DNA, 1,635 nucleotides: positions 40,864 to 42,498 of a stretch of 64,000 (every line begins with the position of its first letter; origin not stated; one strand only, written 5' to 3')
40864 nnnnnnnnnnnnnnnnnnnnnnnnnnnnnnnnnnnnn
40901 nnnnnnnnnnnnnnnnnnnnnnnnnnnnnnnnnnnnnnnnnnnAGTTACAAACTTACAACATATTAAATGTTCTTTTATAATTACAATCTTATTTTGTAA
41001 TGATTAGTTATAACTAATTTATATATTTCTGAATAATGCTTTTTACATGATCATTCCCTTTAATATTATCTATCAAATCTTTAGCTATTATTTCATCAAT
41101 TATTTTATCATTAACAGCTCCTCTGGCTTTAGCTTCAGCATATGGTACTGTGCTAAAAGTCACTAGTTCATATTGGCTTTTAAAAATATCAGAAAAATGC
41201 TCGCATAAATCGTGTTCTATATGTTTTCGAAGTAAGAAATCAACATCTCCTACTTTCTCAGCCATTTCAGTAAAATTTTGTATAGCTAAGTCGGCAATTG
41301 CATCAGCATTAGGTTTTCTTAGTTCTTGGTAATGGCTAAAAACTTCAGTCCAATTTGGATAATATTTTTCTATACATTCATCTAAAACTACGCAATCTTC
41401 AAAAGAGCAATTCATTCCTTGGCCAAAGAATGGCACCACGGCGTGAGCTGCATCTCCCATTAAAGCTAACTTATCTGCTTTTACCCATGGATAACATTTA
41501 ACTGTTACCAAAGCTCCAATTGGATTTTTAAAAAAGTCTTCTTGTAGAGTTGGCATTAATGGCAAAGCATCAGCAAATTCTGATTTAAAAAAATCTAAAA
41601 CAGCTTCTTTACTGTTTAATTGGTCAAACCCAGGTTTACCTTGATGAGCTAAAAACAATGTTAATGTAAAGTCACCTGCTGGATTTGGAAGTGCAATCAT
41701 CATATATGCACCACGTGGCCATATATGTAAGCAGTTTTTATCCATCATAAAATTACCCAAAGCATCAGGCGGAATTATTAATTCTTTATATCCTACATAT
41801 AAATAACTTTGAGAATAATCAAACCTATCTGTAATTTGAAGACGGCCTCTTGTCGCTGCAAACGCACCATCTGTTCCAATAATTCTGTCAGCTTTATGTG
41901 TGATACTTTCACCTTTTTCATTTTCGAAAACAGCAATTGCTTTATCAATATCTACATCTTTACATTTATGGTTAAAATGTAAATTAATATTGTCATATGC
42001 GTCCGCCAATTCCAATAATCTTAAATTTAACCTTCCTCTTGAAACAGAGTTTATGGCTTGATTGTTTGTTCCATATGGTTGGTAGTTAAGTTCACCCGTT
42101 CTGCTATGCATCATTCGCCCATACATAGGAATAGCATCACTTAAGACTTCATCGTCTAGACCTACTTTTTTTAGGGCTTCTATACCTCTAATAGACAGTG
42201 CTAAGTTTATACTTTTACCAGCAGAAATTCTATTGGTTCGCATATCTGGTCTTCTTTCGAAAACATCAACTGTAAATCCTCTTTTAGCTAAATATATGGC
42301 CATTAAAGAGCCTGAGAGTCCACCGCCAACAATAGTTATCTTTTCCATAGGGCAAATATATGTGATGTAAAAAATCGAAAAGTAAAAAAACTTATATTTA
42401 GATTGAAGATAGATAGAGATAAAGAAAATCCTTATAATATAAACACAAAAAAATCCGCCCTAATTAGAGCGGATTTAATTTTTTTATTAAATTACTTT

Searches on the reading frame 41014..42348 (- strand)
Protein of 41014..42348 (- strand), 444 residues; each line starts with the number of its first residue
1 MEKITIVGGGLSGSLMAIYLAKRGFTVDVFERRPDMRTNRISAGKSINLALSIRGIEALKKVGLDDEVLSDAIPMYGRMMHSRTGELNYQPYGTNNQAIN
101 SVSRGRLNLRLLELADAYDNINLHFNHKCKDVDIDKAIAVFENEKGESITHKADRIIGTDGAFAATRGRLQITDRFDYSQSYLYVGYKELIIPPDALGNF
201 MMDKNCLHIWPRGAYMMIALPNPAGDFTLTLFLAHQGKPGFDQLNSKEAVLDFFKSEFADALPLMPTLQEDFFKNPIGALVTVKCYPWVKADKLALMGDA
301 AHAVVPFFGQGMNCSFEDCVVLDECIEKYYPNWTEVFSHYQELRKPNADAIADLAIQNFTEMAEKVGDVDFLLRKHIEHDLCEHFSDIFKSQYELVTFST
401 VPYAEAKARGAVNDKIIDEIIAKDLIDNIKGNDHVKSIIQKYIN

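Call 79: search_protein_families(library=ncbifam, proteins=[window:41014-42348:-], max_evalue=0.00001)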
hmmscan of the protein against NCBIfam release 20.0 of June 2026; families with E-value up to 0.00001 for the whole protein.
window:41014-42348:- (444 aa): 50 families (the best 25 are shown)
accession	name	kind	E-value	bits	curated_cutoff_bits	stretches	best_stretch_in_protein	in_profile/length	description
NF053548.1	violacein_VioC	equivalog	1e-64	219.3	760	1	1-407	1-413/429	NADP-dependent violacein biosynthesis oxygenase VioC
NF005313.0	PRK06847.1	subfamily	1.1e-23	83.8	372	2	1-170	4-169/375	hypothetical protein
NF005243.0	PRK06753.1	equivalog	4.8e-22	78.3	365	1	3-354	2-330/374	hypothetical protein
NF033623.1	urate_HpxO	equivalog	6.1e-22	78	500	1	3-355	1-339/381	FAD-dependent urate hydroxylase HpxO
TIGR01988.1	Ubi-OHases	subfamily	3e-21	75.7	224.65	2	4-183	2-185/387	ubiquinone biosynthesis hydroxylase, UbiH/UbiF/VisC/COQ6 family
NF006021.0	PRK08163.1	equivalog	1.3e-18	67.2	459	1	2-348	6-343/398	3-hydroxybenzoate 6-monooxygenase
NF005720.0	PRK07538.1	subfamily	2.4e-18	66.3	400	1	2-186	3-190/418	hypothetical protein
TIGR01984.1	UbiH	equivalog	2.5e-17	62.8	392.2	1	4-183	2-182/382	2-octaprenyl-6-methoxyphenyl hydroxylase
NF006460.0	PRK08849.1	equivalog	3.3e-17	62.4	598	2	4-183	8-189/386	2-octaprenyl-3-methyl-6-methoxy-1,4-benzoquinol hydroxylase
NF005612.0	PRK07364.1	equivalog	2.1e-16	59.5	487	1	4-346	21-353/415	FAD-dependent hydroxylase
NF005452.0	PRK07045.1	equivalog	3.5e-16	59.1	397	1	4-352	8-348/388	putative monooxygenase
NF005951.1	PRK08020.1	equivalog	3.2e-15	55.8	590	1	3-185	4-188/388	3-demethoxyubiquinol 3-hydroxylase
NF005566.0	PRK07236.1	subfamily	3.4e-15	55.8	333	1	2-190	7-177/386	hypothetical protein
NF004829.0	PRK06183.1-3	subfamily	3.7e-15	55.7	390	2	3-184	10-196/520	bifunctional 3-(3-hydroxy-phenyl)propionate/3-hydroxycinnamic acid hydroxylase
NF005788.0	PRK07608.1-3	equivalog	4.1e-15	55.4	478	2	289-330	276-317/388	UbiH/UbiF family hydroxylase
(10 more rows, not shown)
